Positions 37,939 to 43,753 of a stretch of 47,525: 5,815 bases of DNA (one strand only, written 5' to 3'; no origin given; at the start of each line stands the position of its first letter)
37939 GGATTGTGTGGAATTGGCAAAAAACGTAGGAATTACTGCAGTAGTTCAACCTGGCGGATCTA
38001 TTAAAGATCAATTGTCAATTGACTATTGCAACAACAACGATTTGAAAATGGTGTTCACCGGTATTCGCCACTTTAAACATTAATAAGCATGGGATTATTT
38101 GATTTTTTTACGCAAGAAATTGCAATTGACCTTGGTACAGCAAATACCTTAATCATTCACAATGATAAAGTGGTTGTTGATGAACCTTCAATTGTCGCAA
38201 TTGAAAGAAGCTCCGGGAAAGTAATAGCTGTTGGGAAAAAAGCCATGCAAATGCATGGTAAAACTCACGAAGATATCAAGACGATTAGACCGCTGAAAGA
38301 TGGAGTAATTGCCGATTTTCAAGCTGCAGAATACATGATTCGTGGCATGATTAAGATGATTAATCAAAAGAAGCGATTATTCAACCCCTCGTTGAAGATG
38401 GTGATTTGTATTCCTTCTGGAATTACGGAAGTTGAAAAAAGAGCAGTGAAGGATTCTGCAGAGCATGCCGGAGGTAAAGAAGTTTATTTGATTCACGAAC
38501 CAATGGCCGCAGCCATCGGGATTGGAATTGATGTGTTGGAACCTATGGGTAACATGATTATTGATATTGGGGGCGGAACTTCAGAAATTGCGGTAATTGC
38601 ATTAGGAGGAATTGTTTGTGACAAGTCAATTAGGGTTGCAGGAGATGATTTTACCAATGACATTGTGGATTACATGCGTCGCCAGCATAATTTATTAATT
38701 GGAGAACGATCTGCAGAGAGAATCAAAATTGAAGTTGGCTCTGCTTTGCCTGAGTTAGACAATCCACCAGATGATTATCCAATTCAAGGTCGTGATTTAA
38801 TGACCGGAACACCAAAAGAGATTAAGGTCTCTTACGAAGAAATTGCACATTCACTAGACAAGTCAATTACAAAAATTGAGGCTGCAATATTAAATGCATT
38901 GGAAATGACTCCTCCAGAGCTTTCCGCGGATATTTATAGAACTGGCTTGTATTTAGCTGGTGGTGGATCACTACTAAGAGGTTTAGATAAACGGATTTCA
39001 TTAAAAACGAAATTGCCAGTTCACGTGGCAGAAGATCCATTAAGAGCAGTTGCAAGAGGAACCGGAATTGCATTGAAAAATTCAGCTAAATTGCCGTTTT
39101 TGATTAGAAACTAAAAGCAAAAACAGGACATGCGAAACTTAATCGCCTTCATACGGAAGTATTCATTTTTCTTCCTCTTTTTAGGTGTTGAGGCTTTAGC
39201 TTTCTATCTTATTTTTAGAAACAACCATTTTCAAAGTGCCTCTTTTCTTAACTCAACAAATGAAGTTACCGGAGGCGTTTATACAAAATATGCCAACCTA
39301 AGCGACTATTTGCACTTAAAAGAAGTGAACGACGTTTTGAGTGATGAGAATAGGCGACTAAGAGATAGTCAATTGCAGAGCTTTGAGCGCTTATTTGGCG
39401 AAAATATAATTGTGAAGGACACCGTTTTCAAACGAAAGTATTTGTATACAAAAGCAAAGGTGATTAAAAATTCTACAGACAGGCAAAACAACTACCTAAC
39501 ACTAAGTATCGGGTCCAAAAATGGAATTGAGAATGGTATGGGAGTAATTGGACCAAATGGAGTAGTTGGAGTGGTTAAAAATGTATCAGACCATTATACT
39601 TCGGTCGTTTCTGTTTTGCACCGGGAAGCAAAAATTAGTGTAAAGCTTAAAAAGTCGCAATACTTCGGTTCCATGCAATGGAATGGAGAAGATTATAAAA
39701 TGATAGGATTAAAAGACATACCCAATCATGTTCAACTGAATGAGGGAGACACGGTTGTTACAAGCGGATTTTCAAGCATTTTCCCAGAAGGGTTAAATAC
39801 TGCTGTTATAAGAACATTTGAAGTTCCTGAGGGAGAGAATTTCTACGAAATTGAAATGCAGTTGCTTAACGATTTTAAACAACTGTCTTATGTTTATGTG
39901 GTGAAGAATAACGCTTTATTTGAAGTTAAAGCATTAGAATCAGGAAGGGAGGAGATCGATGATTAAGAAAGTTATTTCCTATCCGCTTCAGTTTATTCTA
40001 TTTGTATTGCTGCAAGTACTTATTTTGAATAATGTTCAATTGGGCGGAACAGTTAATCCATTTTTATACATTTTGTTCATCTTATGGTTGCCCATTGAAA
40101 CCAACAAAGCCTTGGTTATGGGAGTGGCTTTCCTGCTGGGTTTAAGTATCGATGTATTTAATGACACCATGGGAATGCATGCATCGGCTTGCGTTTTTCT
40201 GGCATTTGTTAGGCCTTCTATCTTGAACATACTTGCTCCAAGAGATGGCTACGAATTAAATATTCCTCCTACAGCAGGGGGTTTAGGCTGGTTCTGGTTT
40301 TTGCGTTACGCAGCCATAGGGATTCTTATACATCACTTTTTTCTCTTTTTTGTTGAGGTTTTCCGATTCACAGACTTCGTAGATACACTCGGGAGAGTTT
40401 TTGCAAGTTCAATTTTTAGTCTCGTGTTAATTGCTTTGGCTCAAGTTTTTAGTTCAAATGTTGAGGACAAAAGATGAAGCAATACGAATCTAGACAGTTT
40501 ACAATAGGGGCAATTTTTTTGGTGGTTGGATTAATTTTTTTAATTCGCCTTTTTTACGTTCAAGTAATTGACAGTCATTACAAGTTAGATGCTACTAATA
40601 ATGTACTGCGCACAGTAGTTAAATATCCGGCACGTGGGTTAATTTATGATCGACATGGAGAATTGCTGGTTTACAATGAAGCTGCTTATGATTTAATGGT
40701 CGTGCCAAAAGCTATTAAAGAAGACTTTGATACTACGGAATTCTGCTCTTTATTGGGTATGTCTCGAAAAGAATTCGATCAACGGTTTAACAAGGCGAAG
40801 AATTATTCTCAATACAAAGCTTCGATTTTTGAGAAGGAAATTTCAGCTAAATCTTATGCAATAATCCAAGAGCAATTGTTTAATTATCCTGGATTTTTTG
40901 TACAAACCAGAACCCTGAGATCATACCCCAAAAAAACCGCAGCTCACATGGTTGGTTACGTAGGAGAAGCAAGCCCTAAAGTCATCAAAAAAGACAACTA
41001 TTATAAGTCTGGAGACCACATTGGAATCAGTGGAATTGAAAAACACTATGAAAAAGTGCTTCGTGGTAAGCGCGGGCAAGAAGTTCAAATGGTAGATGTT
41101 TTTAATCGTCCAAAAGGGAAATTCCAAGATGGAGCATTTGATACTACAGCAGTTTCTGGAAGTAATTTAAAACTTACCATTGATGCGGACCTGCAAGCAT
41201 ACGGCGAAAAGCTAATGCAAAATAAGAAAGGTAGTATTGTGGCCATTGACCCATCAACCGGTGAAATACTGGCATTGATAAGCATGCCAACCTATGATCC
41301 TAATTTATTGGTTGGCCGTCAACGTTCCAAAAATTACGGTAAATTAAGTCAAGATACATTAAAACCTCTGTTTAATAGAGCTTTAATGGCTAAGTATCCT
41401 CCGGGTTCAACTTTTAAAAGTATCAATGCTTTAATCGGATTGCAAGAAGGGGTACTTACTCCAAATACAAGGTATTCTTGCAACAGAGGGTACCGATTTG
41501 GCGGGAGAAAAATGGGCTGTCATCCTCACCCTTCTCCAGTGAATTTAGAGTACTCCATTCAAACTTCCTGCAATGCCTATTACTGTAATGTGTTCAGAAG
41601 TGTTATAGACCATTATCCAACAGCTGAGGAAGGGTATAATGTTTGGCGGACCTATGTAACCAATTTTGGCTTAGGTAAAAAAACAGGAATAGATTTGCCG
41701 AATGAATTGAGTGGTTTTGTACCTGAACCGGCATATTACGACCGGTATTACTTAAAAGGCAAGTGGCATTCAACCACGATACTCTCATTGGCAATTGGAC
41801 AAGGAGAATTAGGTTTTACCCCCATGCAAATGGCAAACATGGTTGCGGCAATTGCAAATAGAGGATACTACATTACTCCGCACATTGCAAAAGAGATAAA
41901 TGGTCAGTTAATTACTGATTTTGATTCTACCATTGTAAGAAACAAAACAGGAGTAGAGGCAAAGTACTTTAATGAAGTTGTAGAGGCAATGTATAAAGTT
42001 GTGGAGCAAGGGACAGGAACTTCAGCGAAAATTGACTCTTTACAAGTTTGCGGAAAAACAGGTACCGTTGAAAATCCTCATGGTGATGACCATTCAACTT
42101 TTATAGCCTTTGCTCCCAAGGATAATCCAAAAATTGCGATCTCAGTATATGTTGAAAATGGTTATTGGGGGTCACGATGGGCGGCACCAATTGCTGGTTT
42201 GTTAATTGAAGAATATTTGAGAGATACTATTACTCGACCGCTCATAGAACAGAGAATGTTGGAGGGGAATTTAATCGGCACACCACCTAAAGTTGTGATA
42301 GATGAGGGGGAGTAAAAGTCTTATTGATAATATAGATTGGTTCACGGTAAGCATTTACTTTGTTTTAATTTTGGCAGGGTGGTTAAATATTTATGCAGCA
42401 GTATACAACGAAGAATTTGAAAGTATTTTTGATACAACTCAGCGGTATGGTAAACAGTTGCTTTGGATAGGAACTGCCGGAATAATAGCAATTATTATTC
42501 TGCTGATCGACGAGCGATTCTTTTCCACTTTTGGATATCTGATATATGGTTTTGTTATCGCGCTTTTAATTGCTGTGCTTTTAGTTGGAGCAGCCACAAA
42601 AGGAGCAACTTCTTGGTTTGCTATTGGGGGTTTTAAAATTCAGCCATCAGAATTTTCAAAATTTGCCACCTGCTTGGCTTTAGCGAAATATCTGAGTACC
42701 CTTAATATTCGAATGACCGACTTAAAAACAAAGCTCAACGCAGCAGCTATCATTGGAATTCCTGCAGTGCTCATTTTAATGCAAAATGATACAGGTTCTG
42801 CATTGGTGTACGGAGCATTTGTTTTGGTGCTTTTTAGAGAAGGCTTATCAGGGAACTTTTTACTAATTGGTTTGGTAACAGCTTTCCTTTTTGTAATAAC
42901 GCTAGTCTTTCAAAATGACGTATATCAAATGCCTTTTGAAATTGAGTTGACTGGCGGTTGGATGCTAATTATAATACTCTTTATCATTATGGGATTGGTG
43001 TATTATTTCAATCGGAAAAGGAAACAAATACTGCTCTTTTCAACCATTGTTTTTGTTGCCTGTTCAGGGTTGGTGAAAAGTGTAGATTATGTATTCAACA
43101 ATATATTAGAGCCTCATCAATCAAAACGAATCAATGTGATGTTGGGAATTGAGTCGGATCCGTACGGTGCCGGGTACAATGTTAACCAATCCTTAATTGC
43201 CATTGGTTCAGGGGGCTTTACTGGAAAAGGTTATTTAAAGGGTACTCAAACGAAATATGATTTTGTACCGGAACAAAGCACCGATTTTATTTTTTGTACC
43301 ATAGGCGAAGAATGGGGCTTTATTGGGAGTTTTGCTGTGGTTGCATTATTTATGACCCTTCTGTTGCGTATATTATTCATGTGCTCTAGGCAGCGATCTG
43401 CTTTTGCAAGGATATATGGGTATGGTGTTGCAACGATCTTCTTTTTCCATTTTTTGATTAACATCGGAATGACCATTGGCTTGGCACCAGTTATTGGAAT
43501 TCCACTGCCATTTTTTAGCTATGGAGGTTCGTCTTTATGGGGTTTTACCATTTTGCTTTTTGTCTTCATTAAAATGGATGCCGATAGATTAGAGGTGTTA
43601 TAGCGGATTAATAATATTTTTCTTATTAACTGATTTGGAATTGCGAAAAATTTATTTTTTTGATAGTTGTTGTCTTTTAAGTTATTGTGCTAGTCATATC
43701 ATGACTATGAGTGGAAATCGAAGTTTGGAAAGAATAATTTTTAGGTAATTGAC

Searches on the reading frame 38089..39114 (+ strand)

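Call 28: search_protein_families(library=pfam, proteins=[window:38089-39114:+], max_evalue=0.00001)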
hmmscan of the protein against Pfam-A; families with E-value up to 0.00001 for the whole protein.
window:38089-39114:+ (341 aa): 4 families
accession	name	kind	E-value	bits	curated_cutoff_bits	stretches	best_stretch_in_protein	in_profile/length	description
PF06723.19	MreB_Mbl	-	5.6e-128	426.8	27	1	9-334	2-324/327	MreB/Mbl protein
PF14450.12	FtsA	-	8.9e-14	52.4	31.8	1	157-316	2-112/127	Cell division protein FtsA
PF00012.26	HSP70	-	9.6e-11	41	20.6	1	101-199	133-237/599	Hsp70 protein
PF00022.25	Actin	-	6.2e-07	28.8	27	0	31-200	29-191/410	Actin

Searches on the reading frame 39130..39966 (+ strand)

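Call 28: search_protein_families(library=pfam, proteins=[window:39130-39966:+], max_evalue=0.00001)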
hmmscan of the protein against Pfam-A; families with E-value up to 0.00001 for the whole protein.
window:39130-39966:+ (278 aa): 1 family
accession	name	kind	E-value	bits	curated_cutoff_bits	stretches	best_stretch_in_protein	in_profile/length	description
PF04085.20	MreC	-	2.9e-38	131.4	28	1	111-259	1-147/147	Rod shape-determining protein MreC, barrel core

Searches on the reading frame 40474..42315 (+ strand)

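Call 28: search_protein_families(library=pfam, proteins=[window:40474-42315:+], max_evalue=0.00001)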
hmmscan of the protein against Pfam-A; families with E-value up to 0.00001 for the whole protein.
window:40474-42315:+ (613 aa): 2 families
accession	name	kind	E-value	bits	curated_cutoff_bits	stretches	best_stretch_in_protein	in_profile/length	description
PF00905.27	Transpeptidase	-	3.9e-63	213.9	22.1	1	253-575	1-295/299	Penicillin binding protein transpeptidase domain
PF03717.20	PBP_dimer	-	2.7e-41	142.4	24.4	1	51-213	3-175/180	Penicillin-binding Protein dimerisation domain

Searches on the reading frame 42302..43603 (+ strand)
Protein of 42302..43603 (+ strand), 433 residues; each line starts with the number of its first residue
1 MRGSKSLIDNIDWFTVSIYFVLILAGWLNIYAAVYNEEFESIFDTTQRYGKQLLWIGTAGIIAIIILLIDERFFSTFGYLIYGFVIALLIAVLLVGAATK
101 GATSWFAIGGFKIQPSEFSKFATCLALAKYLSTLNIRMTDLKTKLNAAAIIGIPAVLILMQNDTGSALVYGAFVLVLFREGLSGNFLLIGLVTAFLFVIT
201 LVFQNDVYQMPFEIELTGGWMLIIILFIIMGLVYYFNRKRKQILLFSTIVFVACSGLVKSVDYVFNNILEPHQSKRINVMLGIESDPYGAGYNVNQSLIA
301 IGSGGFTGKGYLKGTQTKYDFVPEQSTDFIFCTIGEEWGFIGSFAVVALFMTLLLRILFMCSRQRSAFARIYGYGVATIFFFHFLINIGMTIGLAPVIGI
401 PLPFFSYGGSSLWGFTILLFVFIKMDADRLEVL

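Call 28: search_protein_families(library=pfam, proteins=[window:42302-43603:+], max_evalue=0.00001)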
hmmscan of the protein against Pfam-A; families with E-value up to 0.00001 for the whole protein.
window:42302-43603:+ (433 aa): 1 family
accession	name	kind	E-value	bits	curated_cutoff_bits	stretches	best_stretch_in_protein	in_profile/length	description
PF01098.24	FTSW_RODA_SPOVE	-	6e-78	262.8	26.4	2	223-424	158-349/356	Cell cycle protein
